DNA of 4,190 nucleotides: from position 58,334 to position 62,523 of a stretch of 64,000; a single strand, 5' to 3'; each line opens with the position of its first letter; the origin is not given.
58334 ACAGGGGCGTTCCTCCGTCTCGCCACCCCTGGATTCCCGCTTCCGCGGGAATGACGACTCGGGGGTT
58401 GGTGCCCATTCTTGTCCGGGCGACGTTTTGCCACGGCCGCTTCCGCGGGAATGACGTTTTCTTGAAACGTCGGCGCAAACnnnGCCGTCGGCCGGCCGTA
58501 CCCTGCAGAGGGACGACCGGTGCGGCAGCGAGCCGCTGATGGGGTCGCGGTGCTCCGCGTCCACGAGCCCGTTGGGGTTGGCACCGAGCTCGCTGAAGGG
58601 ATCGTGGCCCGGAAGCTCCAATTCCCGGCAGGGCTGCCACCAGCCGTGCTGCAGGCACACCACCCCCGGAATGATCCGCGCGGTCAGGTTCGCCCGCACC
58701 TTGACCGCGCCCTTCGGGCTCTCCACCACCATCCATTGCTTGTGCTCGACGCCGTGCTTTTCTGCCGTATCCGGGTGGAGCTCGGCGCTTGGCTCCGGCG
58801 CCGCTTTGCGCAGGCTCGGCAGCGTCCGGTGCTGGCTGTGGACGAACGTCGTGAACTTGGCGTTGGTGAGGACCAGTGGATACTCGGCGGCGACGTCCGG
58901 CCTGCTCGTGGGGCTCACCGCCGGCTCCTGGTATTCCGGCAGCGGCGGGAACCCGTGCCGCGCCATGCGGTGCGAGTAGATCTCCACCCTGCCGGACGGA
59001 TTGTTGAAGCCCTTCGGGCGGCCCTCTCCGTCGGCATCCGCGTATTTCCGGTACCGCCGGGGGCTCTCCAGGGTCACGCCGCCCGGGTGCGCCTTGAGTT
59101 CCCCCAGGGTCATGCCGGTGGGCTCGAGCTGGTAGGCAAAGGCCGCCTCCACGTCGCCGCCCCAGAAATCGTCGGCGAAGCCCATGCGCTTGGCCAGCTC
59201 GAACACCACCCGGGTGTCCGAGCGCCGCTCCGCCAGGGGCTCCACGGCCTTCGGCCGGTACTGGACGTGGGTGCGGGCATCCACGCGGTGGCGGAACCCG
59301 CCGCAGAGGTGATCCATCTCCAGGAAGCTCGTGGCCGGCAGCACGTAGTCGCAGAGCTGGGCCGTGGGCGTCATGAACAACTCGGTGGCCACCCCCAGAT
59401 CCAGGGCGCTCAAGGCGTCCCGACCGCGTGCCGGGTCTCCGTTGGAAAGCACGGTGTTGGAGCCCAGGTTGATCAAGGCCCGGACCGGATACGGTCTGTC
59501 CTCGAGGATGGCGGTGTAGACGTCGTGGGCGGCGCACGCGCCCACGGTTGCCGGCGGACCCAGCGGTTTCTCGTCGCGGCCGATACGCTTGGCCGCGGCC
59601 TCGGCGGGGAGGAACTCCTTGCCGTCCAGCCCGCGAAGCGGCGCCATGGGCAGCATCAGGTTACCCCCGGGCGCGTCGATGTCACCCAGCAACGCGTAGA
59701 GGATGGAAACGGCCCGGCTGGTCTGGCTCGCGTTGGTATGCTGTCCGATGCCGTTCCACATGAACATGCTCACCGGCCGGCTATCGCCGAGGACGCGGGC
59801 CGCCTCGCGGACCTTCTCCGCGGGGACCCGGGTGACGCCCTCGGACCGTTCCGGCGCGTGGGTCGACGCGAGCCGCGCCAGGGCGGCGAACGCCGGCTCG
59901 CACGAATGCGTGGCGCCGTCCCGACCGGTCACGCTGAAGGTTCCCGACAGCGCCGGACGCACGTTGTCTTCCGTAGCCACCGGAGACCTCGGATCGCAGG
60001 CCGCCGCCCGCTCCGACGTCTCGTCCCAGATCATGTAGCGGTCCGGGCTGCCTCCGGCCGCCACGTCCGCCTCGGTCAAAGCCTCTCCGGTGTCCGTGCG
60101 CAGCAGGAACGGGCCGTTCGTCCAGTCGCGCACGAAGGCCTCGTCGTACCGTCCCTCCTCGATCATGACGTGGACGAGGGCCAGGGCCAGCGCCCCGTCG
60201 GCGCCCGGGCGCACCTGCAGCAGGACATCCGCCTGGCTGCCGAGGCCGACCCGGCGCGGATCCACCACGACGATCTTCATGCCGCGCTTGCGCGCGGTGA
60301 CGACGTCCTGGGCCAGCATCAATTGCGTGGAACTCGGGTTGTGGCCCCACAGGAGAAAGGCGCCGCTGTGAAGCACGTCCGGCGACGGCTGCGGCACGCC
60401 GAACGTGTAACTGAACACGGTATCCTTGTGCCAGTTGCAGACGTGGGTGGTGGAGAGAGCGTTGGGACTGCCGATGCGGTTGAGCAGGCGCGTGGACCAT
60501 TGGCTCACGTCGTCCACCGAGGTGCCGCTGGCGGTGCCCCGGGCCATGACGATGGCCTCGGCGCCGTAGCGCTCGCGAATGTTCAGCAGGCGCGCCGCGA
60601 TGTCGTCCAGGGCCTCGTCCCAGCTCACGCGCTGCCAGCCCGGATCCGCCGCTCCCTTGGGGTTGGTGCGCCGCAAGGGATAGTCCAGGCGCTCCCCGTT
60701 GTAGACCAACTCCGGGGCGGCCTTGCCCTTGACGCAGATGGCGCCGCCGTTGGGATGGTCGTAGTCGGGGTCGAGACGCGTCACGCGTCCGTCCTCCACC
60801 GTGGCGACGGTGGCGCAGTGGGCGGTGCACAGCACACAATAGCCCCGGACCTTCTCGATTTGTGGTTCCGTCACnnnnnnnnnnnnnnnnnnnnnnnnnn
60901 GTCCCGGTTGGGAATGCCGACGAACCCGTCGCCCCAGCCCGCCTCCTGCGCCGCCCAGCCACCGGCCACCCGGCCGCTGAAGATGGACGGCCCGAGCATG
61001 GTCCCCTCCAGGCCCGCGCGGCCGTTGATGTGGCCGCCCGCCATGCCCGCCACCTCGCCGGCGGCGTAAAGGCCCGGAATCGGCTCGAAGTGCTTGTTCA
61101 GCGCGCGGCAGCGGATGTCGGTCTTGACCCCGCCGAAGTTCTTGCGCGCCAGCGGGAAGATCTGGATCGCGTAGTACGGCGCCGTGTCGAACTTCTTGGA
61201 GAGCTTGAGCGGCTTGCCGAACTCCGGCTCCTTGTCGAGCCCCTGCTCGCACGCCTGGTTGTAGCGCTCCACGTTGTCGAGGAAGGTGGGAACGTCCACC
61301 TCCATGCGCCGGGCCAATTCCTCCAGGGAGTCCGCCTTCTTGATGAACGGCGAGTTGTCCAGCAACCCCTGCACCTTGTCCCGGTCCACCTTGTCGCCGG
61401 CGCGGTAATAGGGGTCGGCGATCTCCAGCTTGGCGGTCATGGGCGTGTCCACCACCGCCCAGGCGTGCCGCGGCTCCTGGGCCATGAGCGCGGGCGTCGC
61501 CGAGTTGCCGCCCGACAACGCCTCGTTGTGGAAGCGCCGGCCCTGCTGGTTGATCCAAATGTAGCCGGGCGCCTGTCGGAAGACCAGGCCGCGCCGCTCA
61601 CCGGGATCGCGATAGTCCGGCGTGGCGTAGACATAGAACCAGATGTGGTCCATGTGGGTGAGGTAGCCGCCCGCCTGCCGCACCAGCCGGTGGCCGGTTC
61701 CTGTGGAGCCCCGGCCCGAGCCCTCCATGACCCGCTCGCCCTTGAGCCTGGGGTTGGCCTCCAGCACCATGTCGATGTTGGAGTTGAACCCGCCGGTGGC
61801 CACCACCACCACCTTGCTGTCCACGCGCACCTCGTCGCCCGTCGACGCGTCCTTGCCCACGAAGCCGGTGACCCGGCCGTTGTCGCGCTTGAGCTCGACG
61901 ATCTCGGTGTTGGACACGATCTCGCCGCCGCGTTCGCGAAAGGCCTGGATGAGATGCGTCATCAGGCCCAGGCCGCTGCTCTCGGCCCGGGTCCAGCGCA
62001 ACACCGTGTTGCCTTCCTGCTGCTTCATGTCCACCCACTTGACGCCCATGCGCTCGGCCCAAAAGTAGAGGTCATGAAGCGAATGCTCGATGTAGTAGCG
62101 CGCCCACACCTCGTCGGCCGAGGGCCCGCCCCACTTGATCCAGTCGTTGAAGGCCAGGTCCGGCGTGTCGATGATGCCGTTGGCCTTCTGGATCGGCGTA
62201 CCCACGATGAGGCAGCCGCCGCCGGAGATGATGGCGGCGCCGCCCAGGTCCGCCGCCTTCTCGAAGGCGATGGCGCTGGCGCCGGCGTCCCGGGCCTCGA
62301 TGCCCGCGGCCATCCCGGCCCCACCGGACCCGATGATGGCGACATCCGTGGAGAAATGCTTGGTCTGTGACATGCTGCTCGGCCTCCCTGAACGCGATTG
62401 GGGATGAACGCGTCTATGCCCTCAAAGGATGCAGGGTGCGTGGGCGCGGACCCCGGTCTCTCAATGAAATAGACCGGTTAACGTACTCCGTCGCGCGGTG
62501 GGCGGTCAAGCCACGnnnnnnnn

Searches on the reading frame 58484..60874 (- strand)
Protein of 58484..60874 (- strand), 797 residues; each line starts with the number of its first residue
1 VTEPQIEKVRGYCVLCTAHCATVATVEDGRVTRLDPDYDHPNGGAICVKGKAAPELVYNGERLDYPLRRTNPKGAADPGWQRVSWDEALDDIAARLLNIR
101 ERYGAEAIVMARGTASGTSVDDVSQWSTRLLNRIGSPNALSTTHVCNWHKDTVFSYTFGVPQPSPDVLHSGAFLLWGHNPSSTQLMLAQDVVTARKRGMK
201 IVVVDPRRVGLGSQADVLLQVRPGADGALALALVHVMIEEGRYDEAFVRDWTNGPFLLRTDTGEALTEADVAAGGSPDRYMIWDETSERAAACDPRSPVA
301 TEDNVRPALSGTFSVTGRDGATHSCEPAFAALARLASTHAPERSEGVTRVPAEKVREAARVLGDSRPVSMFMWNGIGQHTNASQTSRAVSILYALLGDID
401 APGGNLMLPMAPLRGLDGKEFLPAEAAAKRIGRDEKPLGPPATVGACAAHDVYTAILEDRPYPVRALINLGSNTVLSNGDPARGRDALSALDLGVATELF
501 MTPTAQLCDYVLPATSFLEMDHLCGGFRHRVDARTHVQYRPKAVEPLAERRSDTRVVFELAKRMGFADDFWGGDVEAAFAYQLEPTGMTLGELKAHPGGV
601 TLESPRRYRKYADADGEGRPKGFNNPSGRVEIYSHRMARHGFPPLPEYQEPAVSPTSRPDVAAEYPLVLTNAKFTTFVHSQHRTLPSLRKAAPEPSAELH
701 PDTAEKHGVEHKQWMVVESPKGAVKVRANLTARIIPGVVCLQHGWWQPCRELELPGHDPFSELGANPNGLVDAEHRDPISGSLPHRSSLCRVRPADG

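Call 69: search_protein_families(library=pfam, proteins=[window:58484-60874:-], max_evalue=0.00001)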
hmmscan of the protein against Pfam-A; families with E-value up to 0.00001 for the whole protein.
window:58484-60874:- (797 aa): 3 families
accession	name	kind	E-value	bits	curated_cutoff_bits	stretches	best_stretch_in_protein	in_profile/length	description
PF00384.28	Molybdopterin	-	2.2e-40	139.2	24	1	62-563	1-353/353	Molybdopterin oxidoreductase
PF01568.27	Molydop_binding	-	9.2e-24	84.1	26.8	1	667-783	1-104/110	Molydopterin dinucleotide binding domain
PF04879.21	Molybdop_Fe4S4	-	3.1e-08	33.9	22.7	1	8-59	3-55/55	Molybdopterin oxidoreductase Fe4S4 domain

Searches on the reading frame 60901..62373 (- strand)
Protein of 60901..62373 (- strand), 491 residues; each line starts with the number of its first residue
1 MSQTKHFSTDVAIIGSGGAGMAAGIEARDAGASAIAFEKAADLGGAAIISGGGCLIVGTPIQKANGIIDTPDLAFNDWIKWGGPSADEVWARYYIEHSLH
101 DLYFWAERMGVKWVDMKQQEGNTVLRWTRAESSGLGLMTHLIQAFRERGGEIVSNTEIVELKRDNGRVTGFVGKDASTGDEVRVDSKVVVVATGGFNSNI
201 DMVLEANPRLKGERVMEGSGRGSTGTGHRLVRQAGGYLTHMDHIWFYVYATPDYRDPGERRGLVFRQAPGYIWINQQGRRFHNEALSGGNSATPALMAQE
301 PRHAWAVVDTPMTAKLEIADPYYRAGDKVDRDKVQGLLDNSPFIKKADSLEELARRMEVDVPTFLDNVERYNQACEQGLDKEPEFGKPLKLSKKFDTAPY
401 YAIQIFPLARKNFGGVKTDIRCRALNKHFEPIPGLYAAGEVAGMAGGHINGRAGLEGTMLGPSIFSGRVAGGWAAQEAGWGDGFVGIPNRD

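Call 69: search_protein_families(library=pfam, proteins=[window:60901-62373:-], max_evalue=0.00001)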
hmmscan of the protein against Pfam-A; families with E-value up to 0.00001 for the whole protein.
window:60901-62373:- (491 aa): 4 families
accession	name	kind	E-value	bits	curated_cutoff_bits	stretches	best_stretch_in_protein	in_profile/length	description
PF00890.30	FAD_binding_2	-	4.7e-64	217.5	20.4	1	10-451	1-405/414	FAD binding domain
PF03486.20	HI0933_like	-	3e-11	43.7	50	1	10-196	2-165/244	HI0933-like protein Rossmann domain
PF01266.30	DAO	-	6.8e-09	36.1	27.9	1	10-201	1-211/353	FAD dependent oxidoreductase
PF07992.20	Pyr_redox_2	-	4e-07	30.2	26.1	1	10-200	2-114/291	Pyridine nucleotide-disulphide oxidoreductase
